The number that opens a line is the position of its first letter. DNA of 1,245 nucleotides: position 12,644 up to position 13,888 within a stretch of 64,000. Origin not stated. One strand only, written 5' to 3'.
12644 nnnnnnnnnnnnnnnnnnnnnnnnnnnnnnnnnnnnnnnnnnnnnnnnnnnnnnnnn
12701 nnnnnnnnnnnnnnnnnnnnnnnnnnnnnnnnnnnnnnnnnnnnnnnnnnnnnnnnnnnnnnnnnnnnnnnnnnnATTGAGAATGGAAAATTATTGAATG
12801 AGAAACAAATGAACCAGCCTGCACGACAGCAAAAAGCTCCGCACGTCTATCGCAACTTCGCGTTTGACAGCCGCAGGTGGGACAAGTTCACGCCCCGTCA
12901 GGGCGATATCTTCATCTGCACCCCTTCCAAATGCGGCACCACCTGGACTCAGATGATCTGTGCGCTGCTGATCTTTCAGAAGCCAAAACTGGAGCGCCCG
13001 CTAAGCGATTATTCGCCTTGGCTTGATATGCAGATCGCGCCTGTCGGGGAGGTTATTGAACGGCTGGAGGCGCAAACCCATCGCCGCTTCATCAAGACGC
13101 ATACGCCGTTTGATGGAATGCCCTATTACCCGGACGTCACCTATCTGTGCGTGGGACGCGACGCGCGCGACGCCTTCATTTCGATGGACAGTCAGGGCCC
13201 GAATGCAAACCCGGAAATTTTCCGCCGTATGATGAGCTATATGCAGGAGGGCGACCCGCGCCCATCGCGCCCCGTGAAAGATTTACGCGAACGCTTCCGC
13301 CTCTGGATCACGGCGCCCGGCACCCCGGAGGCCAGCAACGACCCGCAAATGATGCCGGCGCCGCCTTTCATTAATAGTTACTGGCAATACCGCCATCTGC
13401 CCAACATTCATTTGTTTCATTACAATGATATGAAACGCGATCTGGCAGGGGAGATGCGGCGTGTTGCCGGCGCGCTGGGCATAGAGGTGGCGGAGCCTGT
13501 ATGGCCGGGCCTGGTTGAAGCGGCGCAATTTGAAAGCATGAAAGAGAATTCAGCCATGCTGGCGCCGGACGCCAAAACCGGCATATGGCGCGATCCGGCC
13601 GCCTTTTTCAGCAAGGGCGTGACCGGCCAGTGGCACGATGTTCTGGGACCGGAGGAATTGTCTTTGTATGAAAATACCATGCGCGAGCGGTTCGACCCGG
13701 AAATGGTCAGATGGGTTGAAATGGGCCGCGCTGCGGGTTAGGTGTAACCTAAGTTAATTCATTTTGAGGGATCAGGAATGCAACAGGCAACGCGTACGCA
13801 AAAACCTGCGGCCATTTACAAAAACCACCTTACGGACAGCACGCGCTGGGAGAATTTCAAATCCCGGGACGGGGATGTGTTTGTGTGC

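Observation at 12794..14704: Tandem paralogous PAPS-type sulfotransferases next to valS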

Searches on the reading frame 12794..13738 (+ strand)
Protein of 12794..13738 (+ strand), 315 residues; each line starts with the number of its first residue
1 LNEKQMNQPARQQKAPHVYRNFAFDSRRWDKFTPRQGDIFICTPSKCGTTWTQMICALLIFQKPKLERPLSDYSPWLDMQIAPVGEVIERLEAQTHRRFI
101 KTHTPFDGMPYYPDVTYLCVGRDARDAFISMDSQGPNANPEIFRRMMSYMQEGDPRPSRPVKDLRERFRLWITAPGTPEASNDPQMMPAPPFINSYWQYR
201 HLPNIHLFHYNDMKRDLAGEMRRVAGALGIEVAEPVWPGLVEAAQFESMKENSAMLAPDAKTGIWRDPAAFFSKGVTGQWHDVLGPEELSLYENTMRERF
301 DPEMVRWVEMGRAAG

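Call 4: search_protein_families(library=pfam, proteins=[window:12794-13738:+], max_evalue=0.01)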
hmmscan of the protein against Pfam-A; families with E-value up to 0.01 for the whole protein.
window:12794-13738:+ (315 aa): 1 family
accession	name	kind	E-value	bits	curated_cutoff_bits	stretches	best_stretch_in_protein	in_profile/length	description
PF00685.33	Sulfotransfer_1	-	3e-38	132.1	22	1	37-300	2-251/255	Sulfotransferase domain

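Call 5: search_protein_families(library=ncbifam, proteins=[window:12794-13738:+], max_evalue=0.01)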
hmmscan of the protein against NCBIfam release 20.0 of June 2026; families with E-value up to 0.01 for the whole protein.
window:12794-13738:+ (315 aa): 0 families

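Call 6: search_solved_structures(query=window:12794-13738:+, max_evalue=0.01, show_alignments=2)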
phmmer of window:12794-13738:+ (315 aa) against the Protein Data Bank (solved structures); distinct sequences matched with E-value up to 0.01: 44.
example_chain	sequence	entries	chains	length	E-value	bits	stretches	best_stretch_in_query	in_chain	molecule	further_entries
3bfx_A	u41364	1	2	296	3.2e-16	62.7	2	193-289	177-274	Sulfotransferase 1C2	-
1x8j_A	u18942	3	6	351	1.1e-15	60.9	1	192-300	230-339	retinol dehydratase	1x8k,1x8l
1fmj_A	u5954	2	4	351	2.8e-15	59.6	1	192-300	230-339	RETINOL DEHYDRATASE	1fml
2ad1_A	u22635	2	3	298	3.3e-14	56.1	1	29-127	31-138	Sulfotransferase 1C2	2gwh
8xgz_A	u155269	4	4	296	3.6e-14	55.9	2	193-282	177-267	S4 | Sulfotransferase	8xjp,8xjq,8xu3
2zpt_X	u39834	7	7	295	2.3e-12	50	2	29-130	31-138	Tyrosine-ester sulfotransferase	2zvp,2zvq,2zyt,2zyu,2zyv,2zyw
2z5f_A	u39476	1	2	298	5.2e-12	48.8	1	22-130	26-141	Sulfotransferase family cytosolic 1B member 1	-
3ckl_A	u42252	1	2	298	5.3e-12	48.8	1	22-130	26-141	Sulfotransferase family cytosolic 1B member 1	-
1hy3_A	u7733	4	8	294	2.4e-11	46.6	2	19-131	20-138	ESTROGEN SULFOTRANSFERASE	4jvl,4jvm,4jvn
1g3m_A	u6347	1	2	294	2.5e-11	46.6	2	19-131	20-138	ESTROGEN SULFOTRANSFERASE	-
7v1o_A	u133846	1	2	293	5.8e-11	45.4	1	193-292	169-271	Amine sulfotransferase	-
1z29_A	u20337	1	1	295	2.3e-10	43.4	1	18-130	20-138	Phenol-sulfating phenol sulfotransferase 2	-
3qvu_A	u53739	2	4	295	2.5e-10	43.3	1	7-130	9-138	Sulfotransferase 1A1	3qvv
1q1z_A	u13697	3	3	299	1e-09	41.3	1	198-291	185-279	sulfotransferase family, cytosolic, 2B, member 1 isoform b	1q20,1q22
1q1q_A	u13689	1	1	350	1.6e-09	40.6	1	199-295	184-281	sulfotransferase family, cytosolic, 2B, member 1 isoform a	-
22ga_A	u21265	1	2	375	5.7e-05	25.7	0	196-295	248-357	Sulfotransferase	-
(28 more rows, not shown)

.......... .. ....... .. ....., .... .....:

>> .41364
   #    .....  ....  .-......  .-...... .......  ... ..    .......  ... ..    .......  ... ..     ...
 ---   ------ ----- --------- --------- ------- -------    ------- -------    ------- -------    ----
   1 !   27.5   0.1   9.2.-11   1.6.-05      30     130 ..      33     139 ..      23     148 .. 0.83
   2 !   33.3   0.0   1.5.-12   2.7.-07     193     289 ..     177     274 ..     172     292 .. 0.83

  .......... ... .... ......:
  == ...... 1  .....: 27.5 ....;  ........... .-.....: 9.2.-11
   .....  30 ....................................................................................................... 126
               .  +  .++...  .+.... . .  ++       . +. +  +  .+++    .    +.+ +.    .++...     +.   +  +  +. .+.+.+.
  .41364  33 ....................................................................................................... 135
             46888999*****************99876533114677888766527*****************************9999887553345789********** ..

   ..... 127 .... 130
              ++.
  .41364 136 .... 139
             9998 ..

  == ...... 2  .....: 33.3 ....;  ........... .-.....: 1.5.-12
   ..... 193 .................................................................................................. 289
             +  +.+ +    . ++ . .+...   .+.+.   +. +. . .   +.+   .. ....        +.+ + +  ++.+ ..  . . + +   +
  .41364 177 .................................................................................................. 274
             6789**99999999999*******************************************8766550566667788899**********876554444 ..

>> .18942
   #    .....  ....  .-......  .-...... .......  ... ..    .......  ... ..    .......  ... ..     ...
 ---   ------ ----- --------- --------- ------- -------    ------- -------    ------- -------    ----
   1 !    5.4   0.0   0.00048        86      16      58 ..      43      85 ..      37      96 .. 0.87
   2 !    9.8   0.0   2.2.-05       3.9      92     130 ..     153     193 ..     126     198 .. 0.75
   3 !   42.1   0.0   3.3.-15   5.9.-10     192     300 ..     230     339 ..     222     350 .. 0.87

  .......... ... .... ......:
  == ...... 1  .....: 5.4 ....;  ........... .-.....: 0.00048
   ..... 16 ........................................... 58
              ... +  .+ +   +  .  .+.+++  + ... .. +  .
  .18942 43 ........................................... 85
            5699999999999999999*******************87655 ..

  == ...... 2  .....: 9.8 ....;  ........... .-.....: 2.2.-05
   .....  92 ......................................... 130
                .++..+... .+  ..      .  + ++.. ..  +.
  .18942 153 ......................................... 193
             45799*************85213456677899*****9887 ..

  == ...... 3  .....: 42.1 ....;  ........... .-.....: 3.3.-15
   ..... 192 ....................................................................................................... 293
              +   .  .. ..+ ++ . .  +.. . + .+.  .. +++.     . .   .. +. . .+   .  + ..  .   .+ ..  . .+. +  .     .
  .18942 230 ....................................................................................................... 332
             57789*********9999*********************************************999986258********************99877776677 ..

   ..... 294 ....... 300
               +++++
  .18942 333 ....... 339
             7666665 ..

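Call 7: find_homologous_proteins(query=window:12794-13738:+)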
Query window:12794-13738:+ (315 aa): 6599 proteins with E <= 0.001 among 8000 candidates; the best 120 are listed.
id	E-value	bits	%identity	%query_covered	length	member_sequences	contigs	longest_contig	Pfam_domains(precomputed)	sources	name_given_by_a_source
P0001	6.3e-213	724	98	98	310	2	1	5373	PF00685.34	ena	-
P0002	1.0e-149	516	69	97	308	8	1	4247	PF00685.34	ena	-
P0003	4.0e-147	508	68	98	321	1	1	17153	PF00685.34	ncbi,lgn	-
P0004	8.8e-141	487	64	98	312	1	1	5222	PF00685.34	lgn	-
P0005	7.5e-140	484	65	97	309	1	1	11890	PF00685.34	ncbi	-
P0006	2.9e-137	475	64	97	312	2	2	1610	PF00685.34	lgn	-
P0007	5.8e-137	474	63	97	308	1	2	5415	PF00685.34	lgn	-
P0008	1.8e-134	466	63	98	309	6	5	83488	PF00685.34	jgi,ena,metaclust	metaclust:\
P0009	4.5e-131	455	62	97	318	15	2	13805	PF00685.34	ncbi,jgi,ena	-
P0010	3.2e-126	439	62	95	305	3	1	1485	PF00685.34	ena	-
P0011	2.3e-125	436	60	96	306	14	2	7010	PF00685.34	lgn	-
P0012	1.6e-124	434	62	97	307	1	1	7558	PF00685.34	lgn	-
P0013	2.2e-124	433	60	97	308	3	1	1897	PF00685.34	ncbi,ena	-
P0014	1.0e-123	431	61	97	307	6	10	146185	PF00685.34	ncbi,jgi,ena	ncbi:MAG: sulfotransferase domain-containing protein [Pseudomonadota bacterium]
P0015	5.3e-123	428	59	97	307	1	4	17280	PF00685.34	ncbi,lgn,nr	ncbi:MAG: aryl sulfotransferase [Alphaproteobacteria bacterium]|nr:aryl sulfotransferase [Alphaprote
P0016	2.0e-122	427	57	98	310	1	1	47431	PF00685.34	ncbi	-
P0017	3.4e-122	426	60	97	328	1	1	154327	PF00685.34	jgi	-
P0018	3.5e-122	426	60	97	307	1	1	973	PF00685.34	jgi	-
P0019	9.1e-122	424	57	97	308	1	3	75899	PF00685.34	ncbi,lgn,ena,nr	ncbi:MAG: sulfotransferase domain-containing protein [Alphaproteobacteria bacterium]|nr:sulfotransfe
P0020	6.2e-121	422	60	97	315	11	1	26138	PF00685.34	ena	-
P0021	1.0e-116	408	57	97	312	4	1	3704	PF00685.34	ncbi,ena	-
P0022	2.3e-116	407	57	98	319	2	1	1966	PF00685.34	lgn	-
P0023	2.3e-108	380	56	94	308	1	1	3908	PF13469.13,PF00685.34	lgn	-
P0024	2.3e-108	380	55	94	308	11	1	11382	PF13469.13,PF00685.34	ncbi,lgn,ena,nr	ncbi:MAG TPA: sulfotransferase [Alphaproteobacteria bacterium]|nr:sulfotransferase [Alphaproteobacte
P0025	1.7e-107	378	56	94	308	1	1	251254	PF13469.13,PF00685.34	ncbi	-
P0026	3.5e-107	377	56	97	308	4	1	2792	PF00685.34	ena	-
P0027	6.9e-107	376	56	94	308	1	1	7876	PF00685.34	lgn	-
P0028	1.5e-106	374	56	97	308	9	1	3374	PF00685.34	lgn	-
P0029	8.5e-106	372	55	94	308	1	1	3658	PF00685.34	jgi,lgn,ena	-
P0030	1.3e-105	371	56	94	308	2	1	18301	PF00685.34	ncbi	-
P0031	1.8e-105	371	56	94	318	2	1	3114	PF00685.34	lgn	-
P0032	1.2e-104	368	53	93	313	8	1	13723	PF00685.34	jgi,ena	jgi:hypothetical protein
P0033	2.8e-104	367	55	94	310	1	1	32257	PF00685.34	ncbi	-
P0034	3.0e-104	367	55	97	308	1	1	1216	PF00685.34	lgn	-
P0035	4.0e-104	366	52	97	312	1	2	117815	PF00685.34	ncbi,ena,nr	ncbi:MAG: sulfotransferase domain-containing protein [Pseudomonadales bacterium]|nr:sulfotransferase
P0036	4.0e-104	366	51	98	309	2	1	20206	PF13469.13,PF00685.34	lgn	-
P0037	4.1e-104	366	54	94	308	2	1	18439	PF00685.34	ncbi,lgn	ncbi:MAG: sulfotransferase domain-containing protein [Alphaproteobacteria bacterium]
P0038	6.3e-104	366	55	97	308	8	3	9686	PF00685.34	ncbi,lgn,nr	ncbi:MAG: aryl sulfotransferase [Alphaproteobacteria bacterium]|nr:aryl sulfotransferase [Alphaprote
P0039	6.5e-104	366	49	96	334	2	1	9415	PF00685.34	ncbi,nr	ncbi:MAG: sulfotransferase domain-containing protein [Pseudomonadales bacterium]|nr:sulfotransferase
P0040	1.3e-103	365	54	94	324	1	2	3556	PF00685.34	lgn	-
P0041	1.4e-103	365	52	97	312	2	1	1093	PF00685.34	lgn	-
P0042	1.7e-103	364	55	97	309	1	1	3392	PF00685.34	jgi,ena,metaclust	metaclust:\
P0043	3.8e-103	363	56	94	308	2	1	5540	PF00685.34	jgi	-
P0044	4.7e-103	363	53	97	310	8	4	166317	PF00685.34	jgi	jgi:aryl sulfotransferase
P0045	8.2e-103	362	55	94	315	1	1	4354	PF00685.34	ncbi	-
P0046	7.2e-102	359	54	95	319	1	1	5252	PF00685.34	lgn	-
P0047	9.5e-102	359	51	98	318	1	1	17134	PF13469.13,PF00685.34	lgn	-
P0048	2.7e-101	357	54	97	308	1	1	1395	PF00685.34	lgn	-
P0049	2.9e-101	357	52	97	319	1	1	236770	PF13469.13,PF00685.34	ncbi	-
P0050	3.4e-101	357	51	94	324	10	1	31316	PF13469.13,PF00685.34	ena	-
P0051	7.3e-101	356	54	95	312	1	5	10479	PF00685.34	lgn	-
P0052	9.6e-101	355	50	98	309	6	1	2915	PF13469.13,PF00685.34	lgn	-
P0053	1.1e-100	355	51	98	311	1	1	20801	PF13469.13,PF00685.34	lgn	-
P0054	1.3e-100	355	50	97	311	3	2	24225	PF13469.13,PF00685.34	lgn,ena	-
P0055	2.8e-100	354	52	97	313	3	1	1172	PF13469.13,PF00685.34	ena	-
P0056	2.8e-100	354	53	94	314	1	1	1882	PF00685.34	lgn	-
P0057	4.8e-100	353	53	94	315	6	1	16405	PF13469.13,PF00685.34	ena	-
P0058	1.2e-99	352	52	94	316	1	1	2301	PF13469.13,PF00685.34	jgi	jgi:hypothetical protein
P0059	2.7e-99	351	49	100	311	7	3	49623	PF13469.13,PF00685.34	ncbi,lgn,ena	-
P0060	6.0e-99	349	52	95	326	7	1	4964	PF00685.34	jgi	-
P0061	8.8e-99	349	49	98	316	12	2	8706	PF13469.13,PF00685.34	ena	-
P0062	9.1e-99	349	51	94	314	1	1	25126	PF00685.34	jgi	jgi:hypothetical protein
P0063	9.4e-99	349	51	97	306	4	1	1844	PF00685.34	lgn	-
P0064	1.3e-98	348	52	92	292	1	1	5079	PF13469.13,PF00685.34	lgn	-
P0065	1.5e-98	348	48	100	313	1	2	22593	PF13469.13,PF00685.34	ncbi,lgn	-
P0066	3.0e-98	347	50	95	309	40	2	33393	PF00685.34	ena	-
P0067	3.8e-98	347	53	97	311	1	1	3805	PF00685.34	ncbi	-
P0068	4.2e-98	347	52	95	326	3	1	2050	PF00685.34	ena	-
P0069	8.1e-98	346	51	93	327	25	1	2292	PF13469.13,PF00685.34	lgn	-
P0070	1.0e-97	345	48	96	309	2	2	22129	PF13469.13,PF00685.34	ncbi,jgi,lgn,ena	-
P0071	1.2e-97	345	53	94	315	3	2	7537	PF00685.34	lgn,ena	-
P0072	2.0e-97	344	52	92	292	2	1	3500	PF13469.13,PF00685.34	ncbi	-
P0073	2.3e-97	344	47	100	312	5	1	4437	PF13469.13,PF00685.34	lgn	-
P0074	2.8e-97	344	51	94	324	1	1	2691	PF00685.34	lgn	-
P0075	4.9e-97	343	50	97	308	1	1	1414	PF00685.34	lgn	-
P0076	5.4e-97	343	48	98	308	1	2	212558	PF13469.13,PF00685.34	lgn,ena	-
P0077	6.5e-97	343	52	92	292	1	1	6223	PF13469.13,PF00685.34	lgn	-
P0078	8.1e-97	342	47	97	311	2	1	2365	PF13469.13,PF00685.34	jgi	-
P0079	9.0e-97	342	48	100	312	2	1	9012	PF00685.34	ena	-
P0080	1.0e-96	342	52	94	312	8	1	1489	PF00685.34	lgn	-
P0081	1.1e-96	342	51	93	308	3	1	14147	PF13469.13,PF00685.34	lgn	-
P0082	1.2e-96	342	49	98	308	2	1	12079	PF13469.13,PF00685.34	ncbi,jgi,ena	-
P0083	1.8e-96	341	52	94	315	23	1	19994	PF00685.34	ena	-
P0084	1.9e-96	341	53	94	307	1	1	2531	PF00685.34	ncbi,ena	-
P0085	3.8e-96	340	48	96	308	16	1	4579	PF13469.13,PF00685.34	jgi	-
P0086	4.0e-96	340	48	97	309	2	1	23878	PF00685.34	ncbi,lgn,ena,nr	ncbi:MAG: sulfotransferase domain-containing protein [Pseudomonadales bacterium]|nr:sulfotransferase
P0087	8.1e-96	339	50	97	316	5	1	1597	PF00685.34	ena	-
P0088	1.6e-95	338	49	93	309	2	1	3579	PF13469.13,PF00685.34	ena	-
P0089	2.1e-95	338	48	97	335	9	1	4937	PF00685.34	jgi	jgi:aryl sulfotransferase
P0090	2.5e-95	338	49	95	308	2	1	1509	PF13469.13,PF00685.34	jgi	-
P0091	3.6e-95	337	49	95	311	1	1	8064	PF00685.34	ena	-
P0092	6.0e-95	336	50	93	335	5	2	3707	PF13469.13,PF00685.34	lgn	-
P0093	1.0e-94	336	49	97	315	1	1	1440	PF00685.34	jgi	jgi:hypothetical protein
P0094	1.1e-94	335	51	93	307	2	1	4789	PF13469.13,PF00685.34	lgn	-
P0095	1.6e-94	335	47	100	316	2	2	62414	PF13469.13,PF00685.34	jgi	jgi:hypothetical protein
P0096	1.6e-94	335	53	93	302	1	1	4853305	PF00685.34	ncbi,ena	-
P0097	1.6e-94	335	49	95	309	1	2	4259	PF13469.13,PF00685.34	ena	-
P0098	1.9e-94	335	51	98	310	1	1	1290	PF13469.13,PF00685.34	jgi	jgi:aryl sulfotransferase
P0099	2.2e-94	334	50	98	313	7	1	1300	PF00685.34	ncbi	-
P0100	3.0e-94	334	50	93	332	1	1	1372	PF00685.34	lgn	-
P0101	3.2e-94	334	49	95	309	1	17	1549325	PF13469.13,PF00685.34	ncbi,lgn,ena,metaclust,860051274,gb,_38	metaclust:\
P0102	3.3e-94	334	50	97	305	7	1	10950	PF13469.13,PF00685.34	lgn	-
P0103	3.3e-94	334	50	97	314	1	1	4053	PF00685.34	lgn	-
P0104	1.1e-93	332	51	96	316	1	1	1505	PF13469.13,PF00685.34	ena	-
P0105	1.2e-93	332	49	95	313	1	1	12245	PF00685.34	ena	-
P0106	1.3e-93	332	48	95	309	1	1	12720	PF13469.13,PF00685.34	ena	-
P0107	1.3e-93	332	49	98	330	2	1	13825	PF00685.34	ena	-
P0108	2.5e-93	331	50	95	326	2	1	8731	PF00685.34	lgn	-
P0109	2.8e-93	331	47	95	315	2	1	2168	PF13469.13,PF00685.34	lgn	-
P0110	3.1e-93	331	50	97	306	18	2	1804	PF00685.34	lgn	-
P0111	3.2e-93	331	50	94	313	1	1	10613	PF00685.34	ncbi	ncbi:MAG: sulfotransferase domain-containing protein [Gammaproteobacteria bacterium]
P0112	7.3e-93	329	49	94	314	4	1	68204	PF00685.34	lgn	-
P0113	8.8e-93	329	50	94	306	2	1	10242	PF00685.34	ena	-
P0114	1.4e-92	329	49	95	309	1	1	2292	PF13469.13,PF00685.34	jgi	jgi:aryl sulfotransferase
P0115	1.4e-92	328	48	93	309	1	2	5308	PF13469.13,PF00685.34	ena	-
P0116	1.7e-92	328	49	97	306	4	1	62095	PF00685.34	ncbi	ncbi:MAG: sulfotransferase domain-containing protein [Pseudomonadota bacterium]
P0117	1.9e-92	328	49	93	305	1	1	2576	PF13469.13,PF00685.34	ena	-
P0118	2.3e-92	328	49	97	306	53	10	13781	PF13469.13,PF00685.34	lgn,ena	-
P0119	2.3e-92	328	50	97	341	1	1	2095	PF13469.13,PF00685.34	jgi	jgi:aryl sulfotransferase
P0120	2.6e-92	328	48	95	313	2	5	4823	PF00685.34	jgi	jgi:aryl sulfotransferase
